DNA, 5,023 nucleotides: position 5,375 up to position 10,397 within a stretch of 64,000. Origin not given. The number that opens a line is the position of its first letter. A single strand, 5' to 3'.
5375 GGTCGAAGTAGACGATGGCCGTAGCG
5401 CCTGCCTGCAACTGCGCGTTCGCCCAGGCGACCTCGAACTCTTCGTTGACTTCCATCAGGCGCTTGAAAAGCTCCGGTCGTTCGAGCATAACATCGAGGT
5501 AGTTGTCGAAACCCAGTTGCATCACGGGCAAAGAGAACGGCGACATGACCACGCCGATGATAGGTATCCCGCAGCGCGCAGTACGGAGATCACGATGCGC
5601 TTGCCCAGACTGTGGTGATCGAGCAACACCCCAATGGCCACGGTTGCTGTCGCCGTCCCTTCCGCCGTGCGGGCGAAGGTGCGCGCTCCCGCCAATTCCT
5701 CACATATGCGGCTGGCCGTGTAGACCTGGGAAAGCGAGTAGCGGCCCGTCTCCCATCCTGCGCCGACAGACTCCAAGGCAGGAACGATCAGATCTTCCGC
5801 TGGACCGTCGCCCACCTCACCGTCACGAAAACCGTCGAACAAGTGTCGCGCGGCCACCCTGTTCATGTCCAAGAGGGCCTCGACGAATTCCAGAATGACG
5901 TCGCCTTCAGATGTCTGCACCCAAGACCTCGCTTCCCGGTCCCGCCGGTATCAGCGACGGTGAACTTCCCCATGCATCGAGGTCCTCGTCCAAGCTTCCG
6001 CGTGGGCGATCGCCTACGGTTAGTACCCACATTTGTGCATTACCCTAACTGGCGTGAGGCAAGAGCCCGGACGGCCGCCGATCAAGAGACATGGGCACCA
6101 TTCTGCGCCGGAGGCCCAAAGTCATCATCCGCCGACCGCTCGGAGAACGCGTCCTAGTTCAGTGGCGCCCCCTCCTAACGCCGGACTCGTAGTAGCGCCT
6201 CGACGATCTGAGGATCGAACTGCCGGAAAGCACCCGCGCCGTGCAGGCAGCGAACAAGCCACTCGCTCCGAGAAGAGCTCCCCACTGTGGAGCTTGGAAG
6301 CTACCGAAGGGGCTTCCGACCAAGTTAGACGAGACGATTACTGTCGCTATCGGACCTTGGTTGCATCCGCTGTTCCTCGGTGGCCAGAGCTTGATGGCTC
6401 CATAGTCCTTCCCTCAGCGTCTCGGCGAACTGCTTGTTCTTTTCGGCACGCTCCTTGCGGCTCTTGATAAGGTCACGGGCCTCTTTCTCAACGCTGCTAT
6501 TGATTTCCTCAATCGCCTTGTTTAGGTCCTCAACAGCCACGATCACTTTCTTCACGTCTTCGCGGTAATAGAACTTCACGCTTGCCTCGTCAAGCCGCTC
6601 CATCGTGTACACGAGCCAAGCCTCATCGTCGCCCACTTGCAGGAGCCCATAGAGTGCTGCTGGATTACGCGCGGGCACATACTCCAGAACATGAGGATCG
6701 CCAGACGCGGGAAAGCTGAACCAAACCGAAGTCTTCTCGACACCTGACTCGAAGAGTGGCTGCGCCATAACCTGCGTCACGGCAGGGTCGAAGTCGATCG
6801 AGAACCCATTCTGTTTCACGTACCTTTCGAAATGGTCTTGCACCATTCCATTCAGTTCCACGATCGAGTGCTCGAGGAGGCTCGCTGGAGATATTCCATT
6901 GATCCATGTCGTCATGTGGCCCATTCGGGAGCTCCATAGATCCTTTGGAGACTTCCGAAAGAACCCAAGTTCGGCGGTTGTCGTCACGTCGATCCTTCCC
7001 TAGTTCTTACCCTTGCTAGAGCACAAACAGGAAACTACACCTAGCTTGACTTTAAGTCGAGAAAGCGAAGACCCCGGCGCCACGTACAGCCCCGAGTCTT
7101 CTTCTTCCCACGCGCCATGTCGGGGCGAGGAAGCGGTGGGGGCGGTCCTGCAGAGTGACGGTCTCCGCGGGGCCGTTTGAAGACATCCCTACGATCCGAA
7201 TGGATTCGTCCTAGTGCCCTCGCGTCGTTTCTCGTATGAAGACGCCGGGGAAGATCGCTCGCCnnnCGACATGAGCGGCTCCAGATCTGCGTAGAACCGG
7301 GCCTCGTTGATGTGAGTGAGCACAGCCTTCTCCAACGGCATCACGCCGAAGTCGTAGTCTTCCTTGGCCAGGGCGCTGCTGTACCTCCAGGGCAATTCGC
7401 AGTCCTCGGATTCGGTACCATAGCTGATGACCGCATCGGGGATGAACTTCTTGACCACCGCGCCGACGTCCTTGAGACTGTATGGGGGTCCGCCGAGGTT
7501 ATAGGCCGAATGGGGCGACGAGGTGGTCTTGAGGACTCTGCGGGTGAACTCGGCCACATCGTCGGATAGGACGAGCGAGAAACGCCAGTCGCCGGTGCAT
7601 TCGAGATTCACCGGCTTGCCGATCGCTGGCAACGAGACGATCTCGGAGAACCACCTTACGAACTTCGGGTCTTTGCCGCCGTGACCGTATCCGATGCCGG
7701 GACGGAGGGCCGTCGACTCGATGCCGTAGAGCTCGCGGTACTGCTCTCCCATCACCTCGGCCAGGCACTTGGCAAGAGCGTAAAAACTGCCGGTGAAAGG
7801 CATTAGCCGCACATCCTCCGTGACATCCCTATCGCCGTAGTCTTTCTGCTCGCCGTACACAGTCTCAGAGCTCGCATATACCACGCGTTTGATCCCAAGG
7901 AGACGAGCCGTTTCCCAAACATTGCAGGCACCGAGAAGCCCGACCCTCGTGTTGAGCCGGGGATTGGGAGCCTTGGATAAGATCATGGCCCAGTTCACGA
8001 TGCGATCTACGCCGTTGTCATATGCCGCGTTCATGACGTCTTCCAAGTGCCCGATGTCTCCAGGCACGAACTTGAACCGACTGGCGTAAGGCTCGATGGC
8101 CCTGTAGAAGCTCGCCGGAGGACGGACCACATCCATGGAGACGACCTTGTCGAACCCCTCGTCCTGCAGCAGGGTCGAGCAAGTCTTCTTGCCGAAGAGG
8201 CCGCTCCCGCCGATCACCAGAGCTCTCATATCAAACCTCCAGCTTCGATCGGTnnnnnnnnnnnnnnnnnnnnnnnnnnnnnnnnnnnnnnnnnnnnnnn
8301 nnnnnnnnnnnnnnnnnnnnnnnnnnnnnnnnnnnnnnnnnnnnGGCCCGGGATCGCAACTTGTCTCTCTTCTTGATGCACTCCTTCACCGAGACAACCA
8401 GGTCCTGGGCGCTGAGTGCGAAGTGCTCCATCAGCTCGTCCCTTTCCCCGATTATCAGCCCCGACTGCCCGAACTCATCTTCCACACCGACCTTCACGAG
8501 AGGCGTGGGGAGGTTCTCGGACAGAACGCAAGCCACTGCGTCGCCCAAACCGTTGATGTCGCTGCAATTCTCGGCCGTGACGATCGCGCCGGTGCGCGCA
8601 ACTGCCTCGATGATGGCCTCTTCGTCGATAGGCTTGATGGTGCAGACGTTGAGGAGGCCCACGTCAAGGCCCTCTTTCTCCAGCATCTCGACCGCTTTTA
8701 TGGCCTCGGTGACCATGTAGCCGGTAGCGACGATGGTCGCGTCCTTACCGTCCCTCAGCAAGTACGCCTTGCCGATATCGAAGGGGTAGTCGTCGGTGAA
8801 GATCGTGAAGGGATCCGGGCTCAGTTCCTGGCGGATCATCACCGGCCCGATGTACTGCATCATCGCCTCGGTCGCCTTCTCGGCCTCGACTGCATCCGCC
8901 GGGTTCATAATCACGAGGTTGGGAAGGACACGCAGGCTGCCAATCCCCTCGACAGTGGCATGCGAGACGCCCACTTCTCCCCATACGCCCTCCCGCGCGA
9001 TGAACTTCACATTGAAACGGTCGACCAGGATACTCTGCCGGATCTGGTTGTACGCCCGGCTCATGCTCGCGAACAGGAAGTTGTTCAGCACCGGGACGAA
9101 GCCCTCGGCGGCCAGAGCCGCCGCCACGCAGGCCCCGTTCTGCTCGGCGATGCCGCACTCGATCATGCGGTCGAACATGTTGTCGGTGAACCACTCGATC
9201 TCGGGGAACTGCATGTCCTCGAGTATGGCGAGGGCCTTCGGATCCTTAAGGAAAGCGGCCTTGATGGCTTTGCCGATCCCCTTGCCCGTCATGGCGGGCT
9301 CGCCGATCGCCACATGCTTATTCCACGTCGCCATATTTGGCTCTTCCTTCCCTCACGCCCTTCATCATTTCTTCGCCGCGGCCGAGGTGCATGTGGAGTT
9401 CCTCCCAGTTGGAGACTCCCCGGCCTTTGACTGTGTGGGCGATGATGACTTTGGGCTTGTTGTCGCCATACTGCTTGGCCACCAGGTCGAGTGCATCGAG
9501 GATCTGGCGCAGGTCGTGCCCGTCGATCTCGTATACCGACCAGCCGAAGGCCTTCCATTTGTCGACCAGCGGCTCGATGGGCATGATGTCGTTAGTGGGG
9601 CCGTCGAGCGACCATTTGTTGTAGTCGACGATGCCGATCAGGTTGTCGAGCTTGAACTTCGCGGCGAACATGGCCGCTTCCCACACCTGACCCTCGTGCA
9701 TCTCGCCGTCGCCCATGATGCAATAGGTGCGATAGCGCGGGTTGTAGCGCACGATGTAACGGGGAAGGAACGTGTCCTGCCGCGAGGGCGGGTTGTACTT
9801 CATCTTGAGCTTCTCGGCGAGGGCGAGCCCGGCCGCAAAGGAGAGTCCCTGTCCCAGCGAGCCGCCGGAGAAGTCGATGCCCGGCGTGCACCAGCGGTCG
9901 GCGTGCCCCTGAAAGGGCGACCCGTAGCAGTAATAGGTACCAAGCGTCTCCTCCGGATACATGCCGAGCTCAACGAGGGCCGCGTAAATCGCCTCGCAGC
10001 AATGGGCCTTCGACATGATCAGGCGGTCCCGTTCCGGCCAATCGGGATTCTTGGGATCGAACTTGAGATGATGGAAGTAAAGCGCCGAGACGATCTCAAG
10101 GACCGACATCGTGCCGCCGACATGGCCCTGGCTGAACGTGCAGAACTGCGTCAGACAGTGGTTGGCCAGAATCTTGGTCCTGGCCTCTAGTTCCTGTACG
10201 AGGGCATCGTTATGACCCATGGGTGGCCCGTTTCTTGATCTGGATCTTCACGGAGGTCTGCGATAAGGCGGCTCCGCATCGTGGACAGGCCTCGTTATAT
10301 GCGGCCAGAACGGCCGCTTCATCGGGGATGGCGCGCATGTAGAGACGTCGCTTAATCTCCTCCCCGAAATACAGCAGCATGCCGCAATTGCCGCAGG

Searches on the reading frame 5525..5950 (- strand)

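Call 71: search_protein_families(library=pfam, proteins=[window:5525-5950:-], max_evalue=0.01)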
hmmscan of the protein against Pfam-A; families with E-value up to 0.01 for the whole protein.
window:5525-5950:- (142 aa): 1 family
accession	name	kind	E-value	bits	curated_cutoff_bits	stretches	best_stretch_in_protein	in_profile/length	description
PF02607.22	B12-binding_2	-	4.9e-07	30.3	23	1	21-85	4-68/74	B12 binding domain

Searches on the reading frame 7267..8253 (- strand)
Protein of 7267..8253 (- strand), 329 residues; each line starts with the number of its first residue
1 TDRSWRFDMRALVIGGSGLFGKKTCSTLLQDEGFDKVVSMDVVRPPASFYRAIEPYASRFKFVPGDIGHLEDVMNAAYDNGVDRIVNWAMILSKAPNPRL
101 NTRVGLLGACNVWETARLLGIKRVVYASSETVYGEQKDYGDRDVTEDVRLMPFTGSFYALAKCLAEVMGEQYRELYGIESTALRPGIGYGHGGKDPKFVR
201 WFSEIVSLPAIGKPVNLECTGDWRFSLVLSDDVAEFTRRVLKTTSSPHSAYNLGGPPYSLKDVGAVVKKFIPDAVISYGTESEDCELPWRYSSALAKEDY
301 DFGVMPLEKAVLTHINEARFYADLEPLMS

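Call 46: search_protein_families(library=pfam, proteins=[window:7267-8253:-], max_evalue=0.001)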
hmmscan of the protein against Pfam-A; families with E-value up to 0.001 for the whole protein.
window:7267-8253:- (329 aa): 3 families
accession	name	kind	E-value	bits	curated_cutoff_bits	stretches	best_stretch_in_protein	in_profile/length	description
PF01370.27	Epimerase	-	6.6e-24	85.1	20.9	1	11-254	1-240/240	NAD dependent epimerase/dehydratase family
PF16363.11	GDP_Man_Dehyd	-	8.1e-14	52.2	27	1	12-184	1-179/332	GDP-mannose 4,6 dehydratase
PF01073.25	3Beta_HSD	-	8.1e-12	45.2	22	1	12-194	1-187/280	3-beta hydroxysteroid dehydrogenase/isomerase family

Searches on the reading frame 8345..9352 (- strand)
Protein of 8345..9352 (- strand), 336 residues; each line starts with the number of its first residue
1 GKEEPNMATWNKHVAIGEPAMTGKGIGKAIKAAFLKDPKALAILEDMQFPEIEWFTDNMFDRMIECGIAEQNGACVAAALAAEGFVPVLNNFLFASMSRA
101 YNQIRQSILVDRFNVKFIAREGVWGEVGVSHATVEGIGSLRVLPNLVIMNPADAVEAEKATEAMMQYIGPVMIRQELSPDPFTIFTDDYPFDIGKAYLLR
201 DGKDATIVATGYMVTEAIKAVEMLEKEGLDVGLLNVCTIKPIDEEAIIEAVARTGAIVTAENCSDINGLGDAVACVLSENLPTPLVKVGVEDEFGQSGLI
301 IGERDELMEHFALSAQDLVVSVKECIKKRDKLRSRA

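Call 29: search_protein_families(library=pfam, proteins=[window:8345-9352:-], max_evalue=0.0001)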
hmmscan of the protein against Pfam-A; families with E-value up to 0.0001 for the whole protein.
window:8345-9352:- (336 aa): 3 families
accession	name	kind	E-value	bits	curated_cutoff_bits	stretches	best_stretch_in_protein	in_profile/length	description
PF02780.25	Transketolase_C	-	4.3e-26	91.7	25.9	1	194-315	1-121/124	Transketolase, C-terminal domain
PF02779.29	Transket_pyr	-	3.2e-19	69.7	27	1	20-174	3-166/174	Transketolase, pyrimidine binding domain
PF17147.9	PFOR_II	-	1.4e-06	29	27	1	204-264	2-62/102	Pyruvate:ferredoxin oxidoreductase core domain II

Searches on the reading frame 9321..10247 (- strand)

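Call 29: search_protein_families(library=pfam, proteins=[window:9321-10247:-], max_evalue=0.0001)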
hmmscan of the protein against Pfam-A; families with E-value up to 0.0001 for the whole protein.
window:9321-10247:- (309 aa): 2 families
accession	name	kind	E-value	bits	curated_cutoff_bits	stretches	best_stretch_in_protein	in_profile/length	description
PF00456.26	Transketolase_N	-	7.7e-45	153.8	22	1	38-287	20-258/334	Transketolase, thiamine diphosphate binding domain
PF00676.26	E1_dh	-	5.7e-07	29.2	22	1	131-268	103-220/300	Dehydrogenase E1 component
